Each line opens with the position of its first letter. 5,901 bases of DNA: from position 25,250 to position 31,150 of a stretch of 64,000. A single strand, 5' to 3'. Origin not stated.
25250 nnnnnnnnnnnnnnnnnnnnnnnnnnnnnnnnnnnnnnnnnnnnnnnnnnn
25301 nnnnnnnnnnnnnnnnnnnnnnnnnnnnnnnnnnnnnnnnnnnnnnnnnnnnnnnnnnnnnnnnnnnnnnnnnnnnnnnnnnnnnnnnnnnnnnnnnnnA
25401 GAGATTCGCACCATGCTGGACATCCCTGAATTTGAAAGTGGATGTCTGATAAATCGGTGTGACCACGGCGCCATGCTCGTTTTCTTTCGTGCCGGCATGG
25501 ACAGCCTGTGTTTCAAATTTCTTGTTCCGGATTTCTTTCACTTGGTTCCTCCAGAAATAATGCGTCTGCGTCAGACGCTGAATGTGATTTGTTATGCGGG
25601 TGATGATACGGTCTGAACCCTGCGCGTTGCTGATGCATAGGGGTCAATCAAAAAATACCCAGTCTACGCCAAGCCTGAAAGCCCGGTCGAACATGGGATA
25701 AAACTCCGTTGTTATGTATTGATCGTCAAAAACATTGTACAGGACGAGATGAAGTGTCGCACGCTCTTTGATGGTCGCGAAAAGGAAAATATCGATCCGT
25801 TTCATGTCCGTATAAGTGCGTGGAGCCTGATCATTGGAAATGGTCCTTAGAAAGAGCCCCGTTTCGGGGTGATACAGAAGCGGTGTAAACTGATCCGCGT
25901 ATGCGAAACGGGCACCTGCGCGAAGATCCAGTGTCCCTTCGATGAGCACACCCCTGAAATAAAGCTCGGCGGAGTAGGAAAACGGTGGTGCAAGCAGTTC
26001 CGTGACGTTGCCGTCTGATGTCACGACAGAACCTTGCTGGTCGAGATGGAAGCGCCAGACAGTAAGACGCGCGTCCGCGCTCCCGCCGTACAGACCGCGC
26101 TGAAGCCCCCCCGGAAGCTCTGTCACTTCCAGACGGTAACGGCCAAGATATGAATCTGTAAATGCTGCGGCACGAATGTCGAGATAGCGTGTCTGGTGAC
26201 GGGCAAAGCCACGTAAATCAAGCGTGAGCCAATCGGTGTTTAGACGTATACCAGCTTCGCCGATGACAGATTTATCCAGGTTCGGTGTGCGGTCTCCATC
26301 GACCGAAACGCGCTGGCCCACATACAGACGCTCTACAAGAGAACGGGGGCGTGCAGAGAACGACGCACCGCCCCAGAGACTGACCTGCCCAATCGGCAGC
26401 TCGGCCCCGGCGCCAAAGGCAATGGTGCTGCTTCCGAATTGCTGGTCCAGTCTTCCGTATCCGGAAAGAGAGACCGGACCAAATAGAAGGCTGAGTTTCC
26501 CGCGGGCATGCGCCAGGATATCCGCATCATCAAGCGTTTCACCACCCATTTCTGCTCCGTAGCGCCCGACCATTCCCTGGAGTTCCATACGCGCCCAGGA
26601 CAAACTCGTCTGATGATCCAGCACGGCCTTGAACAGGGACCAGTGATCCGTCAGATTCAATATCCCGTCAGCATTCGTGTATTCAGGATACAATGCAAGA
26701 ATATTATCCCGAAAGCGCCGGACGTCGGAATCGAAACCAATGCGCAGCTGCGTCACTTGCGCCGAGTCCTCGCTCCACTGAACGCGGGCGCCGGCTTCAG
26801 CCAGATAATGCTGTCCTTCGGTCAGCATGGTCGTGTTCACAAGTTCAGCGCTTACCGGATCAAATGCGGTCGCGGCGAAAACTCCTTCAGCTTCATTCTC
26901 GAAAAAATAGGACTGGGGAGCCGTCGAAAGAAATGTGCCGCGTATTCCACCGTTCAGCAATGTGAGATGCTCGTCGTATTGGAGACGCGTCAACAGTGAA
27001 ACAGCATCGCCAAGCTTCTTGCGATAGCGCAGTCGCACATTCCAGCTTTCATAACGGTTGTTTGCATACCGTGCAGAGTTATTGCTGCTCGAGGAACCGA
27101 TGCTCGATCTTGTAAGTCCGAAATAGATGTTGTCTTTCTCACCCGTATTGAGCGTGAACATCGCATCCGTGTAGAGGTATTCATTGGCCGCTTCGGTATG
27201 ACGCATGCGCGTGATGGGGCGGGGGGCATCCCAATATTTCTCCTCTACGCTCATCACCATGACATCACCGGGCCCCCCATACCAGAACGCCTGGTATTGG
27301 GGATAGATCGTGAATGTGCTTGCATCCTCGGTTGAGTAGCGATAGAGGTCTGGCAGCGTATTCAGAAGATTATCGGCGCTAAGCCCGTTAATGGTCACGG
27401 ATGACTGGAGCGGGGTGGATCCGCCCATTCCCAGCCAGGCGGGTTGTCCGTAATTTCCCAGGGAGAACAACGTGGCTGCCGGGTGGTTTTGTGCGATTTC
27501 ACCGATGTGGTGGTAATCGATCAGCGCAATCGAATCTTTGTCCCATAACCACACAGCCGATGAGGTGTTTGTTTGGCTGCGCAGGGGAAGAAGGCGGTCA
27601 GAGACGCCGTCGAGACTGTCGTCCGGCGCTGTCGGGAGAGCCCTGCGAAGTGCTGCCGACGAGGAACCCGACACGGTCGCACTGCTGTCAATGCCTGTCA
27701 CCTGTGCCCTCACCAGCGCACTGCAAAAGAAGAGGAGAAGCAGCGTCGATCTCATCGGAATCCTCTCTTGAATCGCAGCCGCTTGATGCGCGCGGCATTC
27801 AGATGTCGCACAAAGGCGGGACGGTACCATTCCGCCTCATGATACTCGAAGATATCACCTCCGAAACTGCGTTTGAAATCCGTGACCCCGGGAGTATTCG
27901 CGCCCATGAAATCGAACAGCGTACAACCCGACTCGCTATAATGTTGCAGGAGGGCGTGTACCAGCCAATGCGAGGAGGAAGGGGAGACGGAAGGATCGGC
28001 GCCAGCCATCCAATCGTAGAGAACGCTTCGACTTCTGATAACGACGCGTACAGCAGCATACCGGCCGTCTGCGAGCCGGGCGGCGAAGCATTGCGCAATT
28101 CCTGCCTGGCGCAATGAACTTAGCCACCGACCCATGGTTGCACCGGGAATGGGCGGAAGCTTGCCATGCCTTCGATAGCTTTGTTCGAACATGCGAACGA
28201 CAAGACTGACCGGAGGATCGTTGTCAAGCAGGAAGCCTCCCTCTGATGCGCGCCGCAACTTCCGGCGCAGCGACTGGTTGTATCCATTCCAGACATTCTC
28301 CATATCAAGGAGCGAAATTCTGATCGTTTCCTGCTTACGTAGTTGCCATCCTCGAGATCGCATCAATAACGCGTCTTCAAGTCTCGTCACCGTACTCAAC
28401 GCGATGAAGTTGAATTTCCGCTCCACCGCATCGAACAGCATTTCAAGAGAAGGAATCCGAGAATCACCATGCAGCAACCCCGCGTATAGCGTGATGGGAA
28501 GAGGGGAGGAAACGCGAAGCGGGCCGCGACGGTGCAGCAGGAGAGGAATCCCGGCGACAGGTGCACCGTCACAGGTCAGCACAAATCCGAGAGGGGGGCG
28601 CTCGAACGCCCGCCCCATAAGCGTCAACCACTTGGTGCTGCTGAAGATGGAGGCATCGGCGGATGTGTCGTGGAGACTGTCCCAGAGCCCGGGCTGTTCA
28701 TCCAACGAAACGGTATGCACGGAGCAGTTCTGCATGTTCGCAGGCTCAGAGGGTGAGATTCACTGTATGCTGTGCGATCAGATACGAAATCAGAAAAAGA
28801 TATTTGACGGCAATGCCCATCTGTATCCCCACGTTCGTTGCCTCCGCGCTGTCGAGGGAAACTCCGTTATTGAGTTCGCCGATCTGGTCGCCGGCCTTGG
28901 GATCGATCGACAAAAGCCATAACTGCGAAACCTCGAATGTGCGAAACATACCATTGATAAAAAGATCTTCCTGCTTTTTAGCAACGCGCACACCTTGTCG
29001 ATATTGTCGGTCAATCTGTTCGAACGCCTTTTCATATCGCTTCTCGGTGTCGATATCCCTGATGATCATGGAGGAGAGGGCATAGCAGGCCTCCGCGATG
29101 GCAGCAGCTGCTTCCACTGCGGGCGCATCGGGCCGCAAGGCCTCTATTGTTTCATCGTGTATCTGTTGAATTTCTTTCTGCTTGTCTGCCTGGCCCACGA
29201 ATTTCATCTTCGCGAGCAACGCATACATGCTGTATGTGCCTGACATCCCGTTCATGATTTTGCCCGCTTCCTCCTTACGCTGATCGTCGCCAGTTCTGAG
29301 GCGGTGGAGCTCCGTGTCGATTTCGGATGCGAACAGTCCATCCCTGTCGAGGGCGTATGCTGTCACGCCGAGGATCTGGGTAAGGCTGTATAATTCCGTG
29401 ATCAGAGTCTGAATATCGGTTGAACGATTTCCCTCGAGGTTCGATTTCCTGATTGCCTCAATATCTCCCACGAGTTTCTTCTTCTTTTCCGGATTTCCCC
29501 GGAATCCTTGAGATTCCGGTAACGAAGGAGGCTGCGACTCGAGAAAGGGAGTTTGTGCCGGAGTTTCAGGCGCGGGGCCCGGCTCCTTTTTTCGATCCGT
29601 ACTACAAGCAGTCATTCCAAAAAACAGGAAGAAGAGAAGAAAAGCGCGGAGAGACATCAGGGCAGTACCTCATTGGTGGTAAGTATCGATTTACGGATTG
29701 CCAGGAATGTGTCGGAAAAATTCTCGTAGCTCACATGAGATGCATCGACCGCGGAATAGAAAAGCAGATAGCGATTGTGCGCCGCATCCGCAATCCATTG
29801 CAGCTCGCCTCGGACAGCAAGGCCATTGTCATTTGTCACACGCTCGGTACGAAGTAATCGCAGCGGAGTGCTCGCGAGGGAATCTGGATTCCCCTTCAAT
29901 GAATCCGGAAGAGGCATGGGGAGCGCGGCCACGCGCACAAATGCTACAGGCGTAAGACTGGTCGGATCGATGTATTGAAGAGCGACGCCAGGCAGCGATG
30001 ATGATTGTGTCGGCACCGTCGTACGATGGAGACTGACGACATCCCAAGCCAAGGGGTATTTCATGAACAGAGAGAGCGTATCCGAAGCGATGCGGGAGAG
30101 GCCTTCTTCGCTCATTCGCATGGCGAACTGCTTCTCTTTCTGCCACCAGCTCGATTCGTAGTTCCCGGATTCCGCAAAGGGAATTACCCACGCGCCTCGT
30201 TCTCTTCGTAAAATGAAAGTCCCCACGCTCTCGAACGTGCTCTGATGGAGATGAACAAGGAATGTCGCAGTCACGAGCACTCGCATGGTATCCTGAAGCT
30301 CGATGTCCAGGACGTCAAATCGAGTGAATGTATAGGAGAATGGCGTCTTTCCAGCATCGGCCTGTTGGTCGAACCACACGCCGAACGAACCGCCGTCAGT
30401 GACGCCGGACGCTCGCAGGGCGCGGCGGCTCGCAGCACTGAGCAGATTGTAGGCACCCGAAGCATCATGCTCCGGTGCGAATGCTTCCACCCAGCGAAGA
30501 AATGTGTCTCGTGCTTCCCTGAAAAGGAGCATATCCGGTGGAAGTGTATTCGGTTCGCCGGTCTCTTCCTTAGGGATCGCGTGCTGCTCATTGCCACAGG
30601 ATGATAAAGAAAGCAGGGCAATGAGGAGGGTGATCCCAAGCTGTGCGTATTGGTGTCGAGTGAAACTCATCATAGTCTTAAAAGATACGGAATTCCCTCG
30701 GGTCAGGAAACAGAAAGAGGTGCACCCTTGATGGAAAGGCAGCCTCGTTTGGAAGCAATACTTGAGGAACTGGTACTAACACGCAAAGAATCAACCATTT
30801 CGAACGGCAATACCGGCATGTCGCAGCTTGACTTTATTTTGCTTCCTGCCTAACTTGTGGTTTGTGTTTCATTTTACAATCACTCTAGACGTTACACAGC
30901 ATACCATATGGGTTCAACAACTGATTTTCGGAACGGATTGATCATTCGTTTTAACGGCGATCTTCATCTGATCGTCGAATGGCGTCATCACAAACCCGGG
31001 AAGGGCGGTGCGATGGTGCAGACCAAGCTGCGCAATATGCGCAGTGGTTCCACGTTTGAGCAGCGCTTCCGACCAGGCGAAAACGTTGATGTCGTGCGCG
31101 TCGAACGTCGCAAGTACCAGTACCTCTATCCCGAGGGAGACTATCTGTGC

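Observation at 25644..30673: Translationally coupled four-gene operon: two lipoproteins, a FemAB-like acyltransferase and a 700-aa OM β-barrel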

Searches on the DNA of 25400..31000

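Call 64: search_rna_families(source=window, start=25400, end=31000, threshold=evalue, max_evalue=1)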
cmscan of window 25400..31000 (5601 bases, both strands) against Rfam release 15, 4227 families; matches with E-value up to 1: 0.
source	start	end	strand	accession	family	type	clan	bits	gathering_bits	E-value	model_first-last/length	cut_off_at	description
